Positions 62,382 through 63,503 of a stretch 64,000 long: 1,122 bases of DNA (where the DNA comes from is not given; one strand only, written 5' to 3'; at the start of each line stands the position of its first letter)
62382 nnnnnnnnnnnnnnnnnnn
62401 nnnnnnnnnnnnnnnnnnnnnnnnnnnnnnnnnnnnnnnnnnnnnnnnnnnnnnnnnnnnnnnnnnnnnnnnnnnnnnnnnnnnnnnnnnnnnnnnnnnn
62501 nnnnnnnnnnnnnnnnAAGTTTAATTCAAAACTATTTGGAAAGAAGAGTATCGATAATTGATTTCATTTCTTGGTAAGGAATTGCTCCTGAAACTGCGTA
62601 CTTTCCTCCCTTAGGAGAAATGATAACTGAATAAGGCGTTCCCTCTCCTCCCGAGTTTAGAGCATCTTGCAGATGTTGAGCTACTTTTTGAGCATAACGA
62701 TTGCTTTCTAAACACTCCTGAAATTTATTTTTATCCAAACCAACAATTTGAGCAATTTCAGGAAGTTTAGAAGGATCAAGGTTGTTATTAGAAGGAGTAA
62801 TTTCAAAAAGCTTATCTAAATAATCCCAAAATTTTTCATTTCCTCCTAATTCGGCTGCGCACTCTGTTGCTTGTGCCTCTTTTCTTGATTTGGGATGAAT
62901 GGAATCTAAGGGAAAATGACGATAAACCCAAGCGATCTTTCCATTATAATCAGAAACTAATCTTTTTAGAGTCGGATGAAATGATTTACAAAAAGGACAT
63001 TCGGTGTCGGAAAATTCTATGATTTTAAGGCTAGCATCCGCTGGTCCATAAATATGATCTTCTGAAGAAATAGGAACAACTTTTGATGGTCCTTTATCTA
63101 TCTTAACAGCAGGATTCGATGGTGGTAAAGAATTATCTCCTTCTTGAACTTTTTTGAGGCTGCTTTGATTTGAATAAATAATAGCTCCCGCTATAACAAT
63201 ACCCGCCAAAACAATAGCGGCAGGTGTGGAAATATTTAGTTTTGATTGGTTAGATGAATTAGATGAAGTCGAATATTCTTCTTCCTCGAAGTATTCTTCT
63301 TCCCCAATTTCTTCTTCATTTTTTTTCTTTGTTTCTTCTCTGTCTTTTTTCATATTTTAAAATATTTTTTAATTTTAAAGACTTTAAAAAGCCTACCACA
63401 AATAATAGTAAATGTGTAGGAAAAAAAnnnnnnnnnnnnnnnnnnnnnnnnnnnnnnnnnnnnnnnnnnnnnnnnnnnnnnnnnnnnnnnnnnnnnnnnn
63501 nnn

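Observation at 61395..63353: VKOR-DsbA oxidative protein-folding pair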

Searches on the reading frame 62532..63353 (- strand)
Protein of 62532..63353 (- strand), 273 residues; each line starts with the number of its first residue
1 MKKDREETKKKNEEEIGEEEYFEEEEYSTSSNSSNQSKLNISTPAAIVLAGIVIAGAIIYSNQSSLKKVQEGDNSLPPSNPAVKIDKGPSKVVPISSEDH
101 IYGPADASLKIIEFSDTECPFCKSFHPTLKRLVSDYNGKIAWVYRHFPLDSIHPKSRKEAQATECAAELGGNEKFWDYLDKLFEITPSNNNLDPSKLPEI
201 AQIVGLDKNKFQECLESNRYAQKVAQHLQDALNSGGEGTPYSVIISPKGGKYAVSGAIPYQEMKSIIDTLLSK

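Call 3: search_protein_families(library=pfam, proteins=[window:62532-63353:-], max_evalue=1)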
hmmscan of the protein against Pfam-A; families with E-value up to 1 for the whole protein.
window:62532-63353:- (273 aa): 8 families
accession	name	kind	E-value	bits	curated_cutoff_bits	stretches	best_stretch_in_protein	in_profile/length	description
PF13462.12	Thioredoxin_4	-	5.9e-23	82.3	23.2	1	98-268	4-164/165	Thioredoxin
PF01323.26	DSBA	-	3e-16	60.2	25.6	1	111-267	2-190/191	DSBA-like thioredoxin domain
PF13098.12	Thioredoxin_2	-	8.1e-06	26.6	27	1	111-266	9-103/104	Thioredoxin-like domain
PF18400.7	Thioredoxin_12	-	8.6e-06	26.2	26.1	1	96-149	131-184/190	Thioredoxin-like domain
PF13743.12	Thioredoxin_5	-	0.011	15.9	27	1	166-246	83-165/186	Thioredoxin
PF00085.26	Thioredoxin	-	0.014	15.9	23.5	1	108-141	19-52/103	Thioredoxin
PF13905.12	Thioredoxin_8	-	0.034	14.9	27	1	112-143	6-39/94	Thioredoxin-like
PF18735.6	HEPN_RiboL-PSP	-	0.14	12.5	28.4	1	173-213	104-141/191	RiboL-PSP-HEPN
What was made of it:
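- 62532..63353 (-): DsbA/MdbA-type membrane-anchored thiol-disulfide oxidoreductase, 273 aa. It has a charged N-terminal tail and a TM anchor at aa 41-59. The thioredoxin/DsbA domain spans aa ~98-268, with CPFC (C119-C122, nt 62988-62999), a cis-Pro T239-P240 and a second Cys pair C165/C214. Pfam Thioredoxin_4 82.3 bits and DSBA 60.2 bits (call 3).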

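Call 4: search_protein_families(library=ncbifam, proteins=[window:62532-63353:-], max_evalue=1)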
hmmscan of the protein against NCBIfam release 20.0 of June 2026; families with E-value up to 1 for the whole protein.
window:62532-63353:- (273 aa): 5 families
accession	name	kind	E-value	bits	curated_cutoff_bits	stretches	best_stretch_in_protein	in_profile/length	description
NF041057.1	Rcas_1661_fam_Se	equivalog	3.4e-18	66.1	190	1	99-269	81-246/247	Rcas_1661 family thioredoxin-like (seleno)lipoprotein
NF008129.0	PRK10877.1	equivalog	8.2e-05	22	215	1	95-168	95-165/237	bifunctional protein-disulfide isomerase/oxidoreductase DsbC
NF008657.0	PRK11657.1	equivalog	0.00018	20.8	124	1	103-163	113-169/251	thiol:disulfide interchange protein DsbG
TIGR02738.1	TrbB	equivalog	0.0013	18.5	132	1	107-136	50-79/153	type-F conjugative transfer system pilin assembly thiol-disulfide isomerase TrbB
NF010288.0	PRK13728.1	subfamily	0.017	14.6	199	1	109-137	71-99/181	F-type conjugal transfer protein TrbB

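Call 63: search_solved_structures(query=window:62532-63353:-, max_evalue=0.001, show_alignments=2)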
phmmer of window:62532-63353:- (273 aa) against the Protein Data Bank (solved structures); distinct sequences matched with E-value up to 0.001: 19.
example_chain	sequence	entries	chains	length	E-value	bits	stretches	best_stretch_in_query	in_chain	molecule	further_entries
4n30_A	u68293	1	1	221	7.3e-18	68.4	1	97-267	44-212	Protein disulfide isomerase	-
4pwo_A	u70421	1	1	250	2.6e-08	37.1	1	101-272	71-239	DsbA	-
3f4r_A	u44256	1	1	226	2.7e-08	37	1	93-241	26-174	Putative uncharacterized protein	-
4pwp_A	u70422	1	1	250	2.9e-08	36.9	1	101-272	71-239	DsbA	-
3f4s_A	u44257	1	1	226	5.9e-08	35.9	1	93-236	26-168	Putative uncharacterized protein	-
7unn_A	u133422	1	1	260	9.3e-08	35.2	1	101-272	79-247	Thioredoxin domain-containing protein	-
3eu3_A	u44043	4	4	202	3.7e-07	33.3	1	99-227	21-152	BdbD | Disulfide bond formation protein D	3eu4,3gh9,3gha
3f4t_A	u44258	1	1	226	1.6e-06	31.2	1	93-241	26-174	Putative uncharacterized protein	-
3gyk_A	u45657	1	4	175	1.8e-06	31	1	101-244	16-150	27kDa outer membrane protein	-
7uno_A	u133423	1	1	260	1.9e-06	31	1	100-272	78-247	Thioredoxin domain-containing protein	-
6eez_A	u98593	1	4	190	8.6e-06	28.8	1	103-244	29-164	DsbA-like disulfide oxidoreductase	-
6nen_A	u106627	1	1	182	8.9e-06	28.8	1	102-267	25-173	Copper resistance protein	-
6mhh_A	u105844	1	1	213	1.4e-05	28.1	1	102-267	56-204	Metal resistance protein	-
4xvw_A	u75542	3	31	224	1.6e-05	27.9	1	103-267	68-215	DsbA-like protein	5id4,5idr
4k2d_A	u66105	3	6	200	0.00017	24.6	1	99-252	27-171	Thiol:disulfide interchange protein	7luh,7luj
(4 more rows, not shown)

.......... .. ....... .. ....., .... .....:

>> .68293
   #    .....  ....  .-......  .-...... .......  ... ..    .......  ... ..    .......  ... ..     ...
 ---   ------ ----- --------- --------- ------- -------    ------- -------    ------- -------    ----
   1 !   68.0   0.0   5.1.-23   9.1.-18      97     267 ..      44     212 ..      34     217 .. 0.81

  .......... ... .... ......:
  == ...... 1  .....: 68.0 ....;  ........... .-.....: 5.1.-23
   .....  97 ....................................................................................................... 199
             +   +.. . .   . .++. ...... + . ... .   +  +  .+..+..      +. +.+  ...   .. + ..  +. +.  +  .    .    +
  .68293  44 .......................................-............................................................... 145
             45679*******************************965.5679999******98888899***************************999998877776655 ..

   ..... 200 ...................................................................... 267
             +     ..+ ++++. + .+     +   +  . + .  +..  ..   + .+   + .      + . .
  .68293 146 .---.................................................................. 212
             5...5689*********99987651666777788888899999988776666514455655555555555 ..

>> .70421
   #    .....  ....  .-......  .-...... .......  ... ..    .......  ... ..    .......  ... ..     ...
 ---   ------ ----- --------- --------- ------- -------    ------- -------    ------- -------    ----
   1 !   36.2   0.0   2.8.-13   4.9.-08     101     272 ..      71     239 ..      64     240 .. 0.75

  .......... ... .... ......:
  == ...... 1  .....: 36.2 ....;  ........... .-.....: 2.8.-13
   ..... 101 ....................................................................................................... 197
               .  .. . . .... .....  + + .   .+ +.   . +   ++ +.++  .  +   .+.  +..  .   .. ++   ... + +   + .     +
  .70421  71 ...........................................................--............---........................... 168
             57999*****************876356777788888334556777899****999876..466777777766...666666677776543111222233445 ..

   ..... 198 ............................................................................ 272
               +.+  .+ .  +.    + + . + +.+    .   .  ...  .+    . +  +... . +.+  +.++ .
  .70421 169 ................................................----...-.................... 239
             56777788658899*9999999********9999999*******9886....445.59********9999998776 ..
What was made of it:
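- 62532..63353 (-): PDB sequence hits are 4n30 (E 7e-18), DsbA 4pwo and BdbD 3eu3, with CPFC, TP and both extra Cys aligned (call 63).
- On DsbA/MdbA-type oxidoreductase (PF13462, PF01323): CPFC and T239-P240 align with CPFC and TP of 4n30 (call 63).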
